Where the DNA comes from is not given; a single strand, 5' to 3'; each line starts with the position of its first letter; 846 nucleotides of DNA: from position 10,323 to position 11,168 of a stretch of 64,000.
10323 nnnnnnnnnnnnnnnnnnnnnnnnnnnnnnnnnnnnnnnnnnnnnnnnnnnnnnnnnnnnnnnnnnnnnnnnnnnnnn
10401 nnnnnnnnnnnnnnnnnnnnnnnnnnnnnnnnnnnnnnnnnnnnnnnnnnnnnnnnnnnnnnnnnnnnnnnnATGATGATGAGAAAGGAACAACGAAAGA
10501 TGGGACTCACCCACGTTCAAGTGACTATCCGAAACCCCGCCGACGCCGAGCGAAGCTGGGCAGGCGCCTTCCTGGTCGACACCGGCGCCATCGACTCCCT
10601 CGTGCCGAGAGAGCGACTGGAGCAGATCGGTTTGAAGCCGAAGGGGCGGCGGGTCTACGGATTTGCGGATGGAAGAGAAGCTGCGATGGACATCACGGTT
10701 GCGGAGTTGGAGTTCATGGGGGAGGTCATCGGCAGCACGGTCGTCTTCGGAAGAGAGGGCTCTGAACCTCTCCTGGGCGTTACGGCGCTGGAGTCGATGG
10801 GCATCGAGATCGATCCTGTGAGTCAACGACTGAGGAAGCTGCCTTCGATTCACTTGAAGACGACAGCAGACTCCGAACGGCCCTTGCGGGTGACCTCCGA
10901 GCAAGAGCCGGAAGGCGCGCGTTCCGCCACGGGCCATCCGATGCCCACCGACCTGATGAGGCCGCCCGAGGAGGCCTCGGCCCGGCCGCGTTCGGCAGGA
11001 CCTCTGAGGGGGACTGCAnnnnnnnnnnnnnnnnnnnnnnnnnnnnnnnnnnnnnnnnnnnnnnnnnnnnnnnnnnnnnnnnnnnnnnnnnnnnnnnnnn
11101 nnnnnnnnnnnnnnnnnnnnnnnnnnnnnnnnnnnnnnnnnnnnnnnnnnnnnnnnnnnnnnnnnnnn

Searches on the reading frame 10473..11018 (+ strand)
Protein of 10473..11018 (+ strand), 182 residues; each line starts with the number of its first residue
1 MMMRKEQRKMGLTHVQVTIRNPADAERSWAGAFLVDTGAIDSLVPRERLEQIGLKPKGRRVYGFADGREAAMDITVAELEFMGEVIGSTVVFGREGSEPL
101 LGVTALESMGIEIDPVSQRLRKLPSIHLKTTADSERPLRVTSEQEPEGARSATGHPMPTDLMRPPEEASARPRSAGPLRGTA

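Call 6: search_protein_families(library=pfam, proteins=[window:10473-11018:+], max_evalue=0.01)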
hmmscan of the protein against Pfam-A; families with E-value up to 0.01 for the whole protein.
window:10473-11018:+ (182 aa): 2 families
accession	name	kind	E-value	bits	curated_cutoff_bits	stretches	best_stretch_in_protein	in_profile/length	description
PF13975.11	gag-asp_proteas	-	3.2e-07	31.3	28.2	1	32-107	11-91/92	gag-polyprotein putative aspartyl protease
PF13650.11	Asp_protease_2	-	3.6e-06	28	24.3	1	32-103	11-88/90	Aspartyl protease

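Call 7: search_protein_families(library=padloc, proteins=[window:10473-11018:+], max_evalue=0.01)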
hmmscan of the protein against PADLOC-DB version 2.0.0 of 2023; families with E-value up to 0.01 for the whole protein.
window:10473-11018:+ (182 aa): 0 families

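Call 12: find_homologous_proteins(query=window:10473-11018:+)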
Query window:10473-11018:+ (182 aa): 1528 proteins with E <= 0.001 among 1810 candidates; the best 120 are listed.
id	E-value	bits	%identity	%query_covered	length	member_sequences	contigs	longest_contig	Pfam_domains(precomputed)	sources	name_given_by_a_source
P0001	6.0e-103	360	99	93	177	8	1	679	PF13650.12,PF13975.12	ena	-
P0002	7.5e-92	324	93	88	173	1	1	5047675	PF13650.12,PF13975.12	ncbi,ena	-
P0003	7.4e-76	272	96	72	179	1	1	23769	PF13650.12,PF13975.12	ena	-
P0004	1.9e-75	271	95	72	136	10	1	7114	PF13650.12,PF13975.12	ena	-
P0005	5.3e-75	269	86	81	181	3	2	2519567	PF13650.12,PF13975.12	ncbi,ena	-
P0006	6.3e-61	223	85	67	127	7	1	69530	PF13975.12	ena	-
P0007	8.1e-60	220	70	79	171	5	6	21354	PF13650.12,PF13975.12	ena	-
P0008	5.6e-58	214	77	70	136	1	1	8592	PF13650.12,PF13975.12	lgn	-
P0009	6.3e-58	214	75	73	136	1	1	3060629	PF13650.12,PF13975.12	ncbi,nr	ncbi:MAG: clan AA aspartic protease [Acidobacteria bacterium]|nr:clan AA aspartic protease [Acidobac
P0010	1.1e-57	213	77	70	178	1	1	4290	PF13650.12,PF13975.12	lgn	-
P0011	5.2e-57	211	82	67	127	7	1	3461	PF13975.12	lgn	-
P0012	5.7e-57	210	73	73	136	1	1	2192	PF13650.12,PF13975.12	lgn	-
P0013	8.6e-57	210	70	81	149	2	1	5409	PF13650.12,PF13975.12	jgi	jgi:clan AA aspartic protease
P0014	8.9e-57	210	77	70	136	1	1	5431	PF13650.12,PF13975.12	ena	-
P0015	2.8e-56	208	76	70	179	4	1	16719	PF13650.12,PF13975.12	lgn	-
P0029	8.5e-54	200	73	67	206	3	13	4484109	PF13650.12,PF13975.12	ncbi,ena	-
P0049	2.2e-49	186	69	66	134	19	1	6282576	PF13650.12,PF13975.12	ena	-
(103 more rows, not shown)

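Call 29: find_encoding_contigs(protein=P0009, flank=8000, max_places=2)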
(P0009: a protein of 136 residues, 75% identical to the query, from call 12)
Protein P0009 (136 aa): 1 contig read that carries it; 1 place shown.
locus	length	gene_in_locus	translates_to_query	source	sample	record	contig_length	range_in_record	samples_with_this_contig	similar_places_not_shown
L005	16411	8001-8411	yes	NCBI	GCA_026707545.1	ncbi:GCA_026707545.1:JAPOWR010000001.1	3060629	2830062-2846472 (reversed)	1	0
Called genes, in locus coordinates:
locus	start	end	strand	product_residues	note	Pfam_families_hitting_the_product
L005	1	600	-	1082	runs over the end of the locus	PF07635:PSCyt1, PF07583:PSCyt2, PF13385:Laminin_G_3, PF07587:PSD1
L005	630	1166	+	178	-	PF06041:DUF924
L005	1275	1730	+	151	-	PF00034:Cytochrom_C (weak), PF13442:Cytochrome_CBB3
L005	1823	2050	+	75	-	PF01402:RHH_1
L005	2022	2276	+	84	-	PF05016:ParE_toxin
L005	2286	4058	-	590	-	PF01011:PQQ, PF13360:PQQ_2, PF01011:PQQ, PF13360:PQQ_2, PF13570:Beta-prop_ACSF4 (weak)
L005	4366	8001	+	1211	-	PF01381:HTH_3, PF12844:HTH_19 (weak), PF13560:HTH_31, PF00176:SNF2-rel_dom (weak), PF04851:ResIII (weak), PF00271:Helicase_C, PF13020:NOV_C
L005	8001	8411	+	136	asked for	PF13650:Asp_protease_2, PF13975:gag-asp_proteas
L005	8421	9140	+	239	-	-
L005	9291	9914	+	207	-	-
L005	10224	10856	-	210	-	PF11848:DUF3368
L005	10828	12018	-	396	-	PF01381:HTH_3, PF12844:HTH_19, PF13560:HTH_31, PF06114:Peptidase_M78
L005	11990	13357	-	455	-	-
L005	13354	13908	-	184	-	-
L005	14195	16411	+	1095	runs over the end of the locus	PF06634:DUF1156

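Call 30: find_encoding_contigs(protein=P0029, flank=8000, max_places=4)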
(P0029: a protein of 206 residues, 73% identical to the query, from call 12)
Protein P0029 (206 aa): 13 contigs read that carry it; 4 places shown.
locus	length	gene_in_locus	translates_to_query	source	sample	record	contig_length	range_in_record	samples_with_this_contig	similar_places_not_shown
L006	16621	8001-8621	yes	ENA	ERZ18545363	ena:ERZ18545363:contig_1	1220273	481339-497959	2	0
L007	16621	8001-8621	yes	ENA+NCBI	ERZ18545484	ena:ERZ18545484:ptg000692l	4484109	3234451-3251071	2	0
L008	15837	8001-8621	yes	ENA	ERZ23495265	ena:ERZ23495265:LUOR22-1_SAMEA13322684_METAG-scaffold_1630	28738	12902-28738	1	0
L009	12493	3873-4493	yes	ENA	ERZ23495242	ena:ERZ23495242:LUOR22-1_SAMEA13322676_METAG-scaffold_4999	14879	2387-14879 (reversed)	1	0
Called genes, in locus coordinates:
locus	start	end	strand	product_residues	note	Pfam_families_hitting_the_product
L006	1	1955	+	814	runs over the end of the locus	PF13620:CarboxypepD_reg, PF13715:CarbopepD_reg_2, PF07715:Plug, PF00593:TonB_dep_Rec_b-barrel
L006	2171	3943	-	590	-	PF01011:PQQ, PF13360:PQQ_2, PF01011:PQQ, PF13360:PQQ_2, PF13570:Beta-prop_ACSF4 (weak)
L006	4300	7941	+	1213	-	PF01381:HTH_3, PF13560:HTH_31, PF00176:SNF2-rel_dom (weak), PF04851:ResIII (faint), PF00271:Helicase_C, PF13020:NOV_C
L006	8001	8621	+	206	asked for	PF13650:Asp_protease_2 (weak), PF13975:gag-asp_proteas (weak)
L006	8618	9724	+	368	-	PF21189:PHA02142, PF09414:RNA_ligase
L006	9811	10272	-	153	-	PF15919:HicB_lk_antitox (weak), PF15970:HicB-like_2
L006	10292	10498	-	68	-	PF07927:HicA_toxin (weak)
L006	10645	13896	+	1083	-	PF06634:DUF1156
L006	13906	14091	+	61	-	PF02463:SMC_N (weak)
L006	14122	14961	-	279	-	PF18734:HEPN_AbiU2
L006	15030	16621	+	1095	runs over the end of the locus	PF04465:DUF499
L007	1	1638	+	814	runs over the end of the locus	PF13620:CarboxypepD_reg, PF13715:CarbopepD_reg_2, PF07715:Plug, PF00593:TonB_dep_Rec_b-barrel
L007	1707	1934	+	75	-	PF01402:RHH_1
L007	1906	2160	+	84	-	PF05016:ParE_toxin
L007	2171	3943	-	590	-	PF01011:PQQ, PF13360:PQQ_2, PF01011:PQQ, PF13360:PQQ_2, PF13570:Beta-prop_ACSF4 (weak)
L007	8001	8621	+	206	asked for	PF13650:Asp_protease_2 (weak), PF13975:gag-asp_proteas (weak)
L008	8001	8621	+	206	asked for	PF13650:Asp_protease_2 (weak), PF13975:gag-asp_proteas (weak)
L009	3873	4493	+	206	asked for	PF13650:Asp_protease_2 (weak), PF13975:gag-asp_proteas (weak)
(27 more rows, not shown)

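Call 31: find_encoding_contigs(protein=P0049, flank=8000, max_places=2)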
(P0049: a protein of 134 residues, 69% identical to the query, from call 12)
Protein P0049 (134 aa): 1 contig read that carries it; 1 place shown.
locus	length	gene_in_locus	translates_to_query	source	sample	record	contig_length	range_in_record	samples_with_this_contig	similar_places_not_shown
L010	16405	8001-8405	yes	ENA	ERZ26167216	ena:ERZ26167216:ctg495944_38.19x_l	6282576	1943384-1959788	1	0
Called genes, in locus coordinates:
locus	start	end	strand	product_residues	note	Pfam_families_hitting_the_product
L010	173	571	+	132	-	PF04379:DUF525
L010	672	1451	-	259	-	PF03746:LamB_YcsF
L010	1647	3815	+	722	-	PF20656:MS_N, PF20658:MSG_insertion, PF01274:MS_TIM-barrel, PF20659:MS_C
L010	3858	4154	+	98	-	PF15970:HicB-like_2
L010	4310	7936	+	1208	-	PF01381:HTH_3, PF13560:HTH_31 (weak), PF00176:SNF2-rel_dom (weak), PF04851:ResIII (weak), PF00271:Helicase_C, PF13020:NOV_C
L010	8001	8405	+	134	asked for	PF13650:Asp_protease_2 (weak), PF13975:gag-asp_proteas (weak)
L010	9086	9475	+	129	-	-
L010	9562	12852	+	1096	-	PF06634:DUF1156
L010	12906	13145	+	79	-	-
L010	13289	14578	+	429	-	PF02463:SMC_N, PF13175:AAA_15 (weak), PF13304:AAA_21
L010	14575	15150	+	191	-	-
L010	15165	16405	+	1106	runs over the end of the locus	-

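Call 33: find_related_loci(query=A1, collection=genome_contigs, flank=10000)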
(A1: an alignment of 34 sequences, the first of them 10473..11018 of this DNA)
Query A1 (182 aa) in genome_contigs; peptide patterns used: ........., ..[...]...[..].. (x = any residue, [..] = any of these).
599 stretches matched a pattern (row limit reached: there are more); 561 encode a relative of the query (tblastn E <= 1e-3); the best 80 are kept; 80 distinct loci.
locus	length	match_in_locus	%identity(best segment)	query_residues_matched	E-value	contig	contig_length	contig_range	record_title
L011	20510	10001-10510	94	1-170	4e-103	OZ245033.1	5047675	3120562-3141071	MAG: Candidatus Multivorans sp. isolate ccabee53-d9e3-4e52-b566-adb1483e4997 genome assembly, chromosome: 1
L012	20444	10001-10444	86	1-148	3e-80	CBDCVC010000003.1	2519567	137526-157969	MAG: Candidatus Multivorans sp. isolate d43f0643-08c3-4d58-9c0e-53586e9ec49c genome assembly, contig: contig_3, whole ge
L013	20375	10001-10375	78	5-129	1e-62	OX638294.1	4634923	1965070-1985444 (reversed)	MAG: uncultured Thermoanaerobaculia bacterium isolate 42478a12-5572-4d71-959b-92ffd854a98d genome assembly, chromosome:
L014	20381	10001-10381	75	3-129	1e-61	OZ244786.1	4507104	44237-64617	MAG: Candidatus Multivorans sp. isolate 506956bb-d3ba-4b36-a8b3-9439da49a84d genome assembly, chromosome: 1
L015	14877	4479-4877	73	2-134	5e-61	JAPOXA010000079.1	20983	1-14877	MAG: Acidobacteria bacterium isolate COS3_bin_14 NODE_807_length_20983_cov_61.3841, whole genome shotgun sequence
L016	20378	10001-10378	67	5-130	2e-55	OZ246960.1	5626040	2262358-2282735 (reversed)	MAG: Candidatus Poribacteria bacterium isolate 0ebab745-6bcd-42b0-bac1-d05ba6febf80 genome assembly, chromosome: 1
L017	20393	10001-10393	66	9-139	1e-55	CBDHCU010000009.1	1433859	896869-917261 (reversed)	MAG: Dehalococcoidia bacterium isolate 55646556-b4c4-4674-9987-911c49b4817b genome assembly, contig: contig_7, whole gen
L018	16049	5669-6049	69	3-129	4e-55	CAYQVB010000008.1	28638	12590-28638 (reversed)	MAG TPA_asm: uncultured Ectothiorhodospiraceae bacterium isolate SRP338948_co1_143 genome assembly, contig: k141_217643,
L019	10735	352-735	67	2-129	1e-54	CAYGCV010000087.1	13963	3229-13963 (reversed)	MAG TPA_asm: uncultured Vicinamibacteraceae bacterium isolate ERP110561_co1_67 genome assembly, contig: NODE_2752_length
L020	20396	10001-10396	65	4-136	8e-55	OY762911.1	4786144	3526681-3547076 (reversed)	MAG: Thermoanaerobaculia bacterium isolate 14c23368-4dca-4d55-9b94-f295180eceef genome assembly, chromosome: 1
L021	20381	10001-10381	65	4-130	3e-54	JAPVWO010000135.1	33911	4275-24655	MAG: Candidatus Multivorans thiocomprendens isolate r_rhhh15 Seq135, whole genome shotgun sequence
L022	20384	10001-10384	66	9-136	2e-54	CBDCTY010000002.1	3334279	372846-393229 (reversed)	MAG: Dehalococcoidia bacterium isolate 8d763e54-a689-437c-9121-06e6f54ce659 genome assembly, contig: contig_2, whole gen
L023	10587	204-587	65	2-129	5e-54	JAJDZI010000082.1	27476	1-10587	MAG: Nitrospirales bacterium isolate jk18x40bins.30 k141_1644910, whole genome shotgun sequence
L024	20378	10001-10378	66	5-130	1e-53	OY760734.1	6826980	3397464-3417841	MAG: Vicinamibacterales bacterium isolate 10b48155-431e-4809-9d43-759f23ff96f9 genome assembly, chromosome: 1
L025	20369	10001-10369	67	7-129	2e-53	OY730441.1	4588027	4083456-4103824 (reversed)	MAG: Alphaproteobacteria bacterium isolate 2bca5935-da77-4c02-97f9-8bc961abb569 genome assembly, chromosome: 1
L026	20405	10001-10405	63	2-136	2e-53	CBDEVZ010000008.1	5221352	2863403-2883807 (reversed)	MAG: uncultured Candidatus Binatia bacterium isolate 77b99e23-3f9f-49a3-a4d3-93b2c3db3d2d genome assembly, contig: conti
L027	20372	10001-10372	66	6-129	5e-53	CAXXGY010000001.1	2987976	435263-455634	MAG: Dehalococcoidia bacterium isolate ef083763-748f-45eb-9ac4-f22ebc1e21af genome assembly, contig: contig_1, whole gen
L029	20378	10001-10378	67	4-129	5e-53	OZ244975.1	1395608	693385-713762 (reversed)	MAG: Vicinamibacterales bacterium isolate 759df215-7f35-4b58-97f0-56a84cd7420d genome assembly, chromosome: 1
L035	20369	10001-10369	67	9-131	2e-52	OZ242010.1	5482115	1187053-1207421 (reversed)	MAG: Candidatus Latescibacterota bacterium isolate 318c57a3-5c92-4b38-acc3-b9680ed3e2d2 genome assembly, chromosome: 1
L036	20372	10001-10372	65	7-130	2e-52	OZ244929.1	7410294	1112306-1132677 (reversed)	MAG: Spirochaetia bacterium isolate 8068e3ae-2514-4771-9ed6-15a7f5772894 genome assembly, chromosome: 1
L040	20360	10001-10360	66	10-129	3e-52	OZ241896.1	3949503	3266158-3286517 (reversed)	MAG: Vicinamibacterales bacterium isolate 33c84dbd-3a66-4f2e-aaf6-8813f582eb9b genome assembly, chromosome: 1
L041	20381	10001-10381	63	3-129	3e-52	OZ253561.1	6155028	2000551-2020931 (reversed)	MAG: Spirochaetia bacterium isolate ba2874e9-b452-4f5e-a21f-6ab892bda592 genome assembly, chromosome: 1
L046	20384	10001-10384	65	5-132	9e-52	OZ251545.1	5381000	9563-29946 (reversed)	MAG: Gammaproteobacteria bacterium isolate 804a2bfb-9c7e-4e06-b795-02af6ddb82b1 genome assembly, chromosome: 1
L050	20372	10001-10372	66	9-132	4e-52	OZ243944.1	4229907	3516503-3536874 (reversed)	MAG: Chloroflexota bacterium isolate c2a6a117-7fdc-414d-9db2-dee508dba2e6 genome assembly, chromosome: 1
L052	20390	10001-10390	61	4-133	9e-52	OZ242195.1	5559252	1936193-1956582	MAG: Candidatus Latescibacterota bacterium isolate a57e98d2-c2a9-4833-8eaa-f85fbefd33d8 genome assembly, chromosome: 1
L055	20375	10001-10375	66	5-129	6e-52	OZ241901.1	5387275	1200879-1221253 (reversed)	MAG: Gammaproteobacteria bacterium isolate 65898e9d-28f9-48af-9959-824c109e8cbf genome assembly, chromosome: 1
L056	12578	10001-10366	66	9-130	8e-52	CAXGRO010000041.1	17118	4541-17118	MAG TPA_asm: uncultured bacterium isolate ERR594323_concoct_206 genome assembly, contig: ERZ8580415.5336, whole genome s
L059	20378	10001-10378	64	4-129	2e-51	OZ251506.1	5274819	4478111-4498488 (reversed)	MAG: Vicinamibacterales bacterium isolate aaa6a21a-436b-4590-abd6-8baef99f1637 genome assembly, chromosome: 1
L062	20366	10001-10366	66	8-129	2e-51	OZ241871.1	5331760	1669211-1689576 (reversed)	MAG: Caldilineaceae bacterium isolate ea08df4b-e095-422e-90d1-681d82f9c982 genome assembly, chromosome: 1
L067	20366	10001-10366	66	9-130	3e-51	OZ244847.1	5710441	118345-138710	MAG: Candidatus Latescibacterota bacterium isolate 8a2eb0e1-25ad-4382-8bb9-52b38a0e126b genome assembly, chromosome: 1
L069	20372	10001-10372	65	6-129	3e-51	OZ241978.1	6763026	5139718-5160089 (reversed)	MAG: Vicinamibacterales bacterium isolate 51a24197-77cf-4160-b0f1-11ac4e34766b genome assembly, chromosome: 1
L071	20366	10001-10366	66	8-129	2e-51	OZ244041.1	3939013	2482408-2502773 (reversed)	MAG: Alphaproteobacteria bacterium isolate f7210445-354a-4bb2-b242-0c6f4feb337f genome assembly, chromosome: 1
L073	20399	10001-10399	63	5-137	2e-51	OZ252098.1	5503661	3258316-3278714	MAG: Candidatus Latescibacterota bacterium isolate dbc81076-2b6d-4419-bdf1-4117db584b2d genome assembly, chromosome: 1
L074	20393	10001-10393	60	2-132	4e-51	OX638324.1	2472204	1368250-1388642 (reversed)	MAG: uncultured Dehalococcoidia bacterium isolate 3cc91b85-964c-4eee-822c-8c355d828f5f genome assembly, chromosome: 1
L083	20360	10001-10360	65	10-129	9e-51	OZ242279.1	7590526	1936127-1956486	MAG: Vicinamibacterales bacterium isolate 66b38f76-d135-4acf-a464-9a41f6704b04 genome assembly, chromosome: 1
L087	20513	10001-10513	51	5-171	2e-50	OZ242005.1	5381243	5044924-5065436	MAG: Candidatus Latescibacterota bacterium isolate 4361563e-baaa-404a-b280-629f4181b36f genome assembly, chromosome: 1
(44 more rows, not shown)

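Call 38: search_protein_families(library=pfam, proteins=[L052:8158-9990:+, L025:8746-9963:+, L029:7665-9965:+, L017:9230-9988:+, L026:9026-9967:+, L018:2911-5475:+, L027:8286-9884:+, L073:6647-9991:+, L087:7984-9936:+, L050:8273-9928:+], max_evalue=0.001)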
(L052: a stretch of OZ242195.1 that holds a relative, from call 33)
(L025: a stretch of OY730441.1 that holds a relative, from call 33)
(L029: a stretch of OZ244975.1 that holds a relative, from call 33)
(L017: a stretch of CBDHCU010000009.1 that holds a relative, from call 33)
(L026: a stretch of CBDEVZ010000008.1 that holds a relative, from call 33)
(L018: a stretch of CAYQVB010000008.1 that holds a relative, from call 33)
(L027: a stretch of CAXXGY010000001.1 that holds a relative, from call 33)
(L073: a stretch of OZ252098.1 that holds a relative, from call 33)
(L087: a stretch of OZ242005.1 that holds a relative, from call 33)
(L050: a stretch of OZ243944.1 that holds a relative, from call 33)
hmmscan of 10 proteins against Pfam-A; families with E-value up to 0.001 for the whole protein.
L052:8158-9990:+ (611 aa): 4 families
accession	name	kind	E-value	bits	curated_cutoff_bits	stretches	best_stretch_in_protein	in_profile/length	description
PF02384.22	N6_Mtase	-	9.1e-76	255.6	20.4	1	258-573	2-307/311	N-6 DNA Methylase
PF12161.14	HsdM_N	-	3.3e-24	86.5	24.5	1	97-245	1-135/135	HsdM N-terminal domain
PF01381.28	HTH_3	-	9.6e-08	32.4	23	1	14-50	1-37/55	Helix-turn-helix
PF13560.12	HTH_31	-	1.3e-06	29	27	1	11-67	3-57/64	Helix-turn-helix domain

L025:8746-9963:+ (406 aa): 1 family
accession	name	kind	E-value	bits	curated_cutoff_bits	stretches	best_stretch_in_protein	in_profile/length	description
PF02615.19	Ldh_2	-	6.8e-100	334.8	38.8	1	43-381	2-332/333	Malate/L-lactate dehydrogenase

L029:7665-9965:+ (767 aa): 3 families
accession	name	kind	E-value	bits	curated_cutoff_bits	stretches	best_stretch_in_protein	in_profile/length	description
PF13337.12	BrxL_ATPase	-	1.6e-125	418.6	25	1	241-558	1-313/313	Lon-like protease BrxL-like, ATPase domain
PF20442.3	BrxL_N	-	6.2e-43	146.3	28.2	1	97-228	1-132/132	BREX system Lon protease-like protein BrxL N-terminal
PF13541.12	ChlI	-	1.8e-05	25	27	1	654-732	41-119/121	Subunit ChlI of Mg-chelatase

L017:9230-9988:+ (253 aa): 5 families
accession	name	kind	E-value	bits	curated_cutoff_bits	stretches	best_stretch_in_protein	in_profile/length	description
PF13561.12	adh_short_C2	-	3.5e-56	190.8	27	1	12-251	1-236/236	Enoyl-(Acyl carrier protein) reductase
PF00106.31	adh_short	-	4.9e-56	189.7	26.6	1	6-189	1-190/195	short chain dehydrogenase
PF08659.16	KR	-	2.8e-09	37.6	22.6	1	8-153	3-154/180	KR domain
PF01370.27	Epimerase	-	1e-06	28.8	20.9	1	8-109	1-97/240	NAD dependent epimerase/dehydratase family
PF13460.12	NAD_binding_10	-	0.00096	19.5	27.2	0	12-138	1-101/184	NAD(P)H-binding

L026:9026-9967:+ (314 aa): 4 families
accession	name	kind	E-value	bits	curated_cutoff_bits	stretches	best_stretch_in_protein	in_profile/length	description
PF14397.11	ATPgrasp_ST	-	3.6e-65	220.4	31.4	1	18-290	2-277/278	Sugar-transfer associated ATP-grasp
PF08443.16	RimK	-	5.7e-09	36.3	21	1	233-272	131-169/188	RimK-like ATP-grasp domain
PF02955.21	GSH-S_ATP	-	7.7e-06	25.9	23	0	158-197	85-124/175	Prokaryotic glutathione synthetase, ATP-grasp domain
PF02655.19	ATP-grasp_3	-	3.3e-05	24.4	23.2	0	248-270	136-157/160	ATP-grasp domain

L018:2911-5475:+ (855 aa): 5 families
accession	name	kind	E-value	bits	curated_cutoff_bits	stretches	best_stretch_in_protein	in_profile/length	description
PF07228.17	SpoIIE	-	1e-37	130.4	25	1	467-655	2-191/192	Stage II sporulation protein E (SpoIIE)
PF00672.30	HAMP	-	2e-14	54.1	25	1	325-373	4-52/53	HAMP domain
PF01740.26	STAS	-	5.3e-09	36.2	22.6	1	687-774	8-97/106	STAS domain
PF13466.11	STAS_2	-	3.8e-08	33.8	29.2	1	693-769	2-78/80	STAS domain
PF02743.24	dCache_1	-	9.1e-06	25.8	45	1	50-287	4-239/240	Cache domain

L027:8286-9884:+ (533 aa): 1 family
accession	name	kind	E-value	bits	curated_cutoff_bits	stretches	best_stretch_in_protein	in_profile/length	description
PF00118.29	Cpn60_TCP1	-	2.4e-69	234.7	34.3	1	22-520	1-487/490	TCP-1/cpn60 chaperonin family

L073:6647-9991:+ (1115 aa): 2 families
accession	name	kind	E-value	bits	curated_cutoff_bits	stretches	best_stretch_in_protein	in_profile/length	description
PF01833.30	TIG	-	9.8e-39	131.7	20.9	4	475-551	1-77/84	IPT/TIG domain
PF00082.27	Peptidase_S8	-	1.5e-27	97.1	21.8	2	254-376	160-288/288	Subtilase family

L087:7984-9936:+ (651 aa): 2 families
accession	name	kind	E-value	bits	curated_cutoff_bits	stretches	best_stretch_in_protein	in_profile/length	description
PF20581.3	DUF6785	-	5.7e-130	434.6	25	1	14-516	2-498/498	Family of unknown function (DUF6785)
PF20580.3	DUF6784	-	1.5e-25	89.7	26.4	1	551-643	1-95/101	Domain of unknown function (DUF6784)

L050:8273-9928:+ (552 aa): 5 families
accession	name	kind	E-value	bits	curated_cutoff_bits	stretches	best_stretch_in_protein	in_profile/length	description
PF12679.13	ABC2_membrane_2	-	3.8e-36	125.2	27.2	2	306-548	16-283/283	ABC-2 family transporter protein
PF01061.29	ABC2_membrane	-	1.9e-15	57.4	26.9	2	306-510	22-202/211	ABC-2 type transporter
PF12698.13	ABC2_membrane_3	-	8.5e-13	48.5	31.6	2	362-539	165-345/347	ABC-2 family transporter protein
PF12730.13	ABC2_membrane_4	-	6.9e-10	39.6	27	2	351-465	41-156/179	ABC-2 family transporter protein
PF13346.12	ABC2_membrane_5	-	9.7e-09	35.5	25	1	360-491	33-163/205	ABC-2 family transporter protein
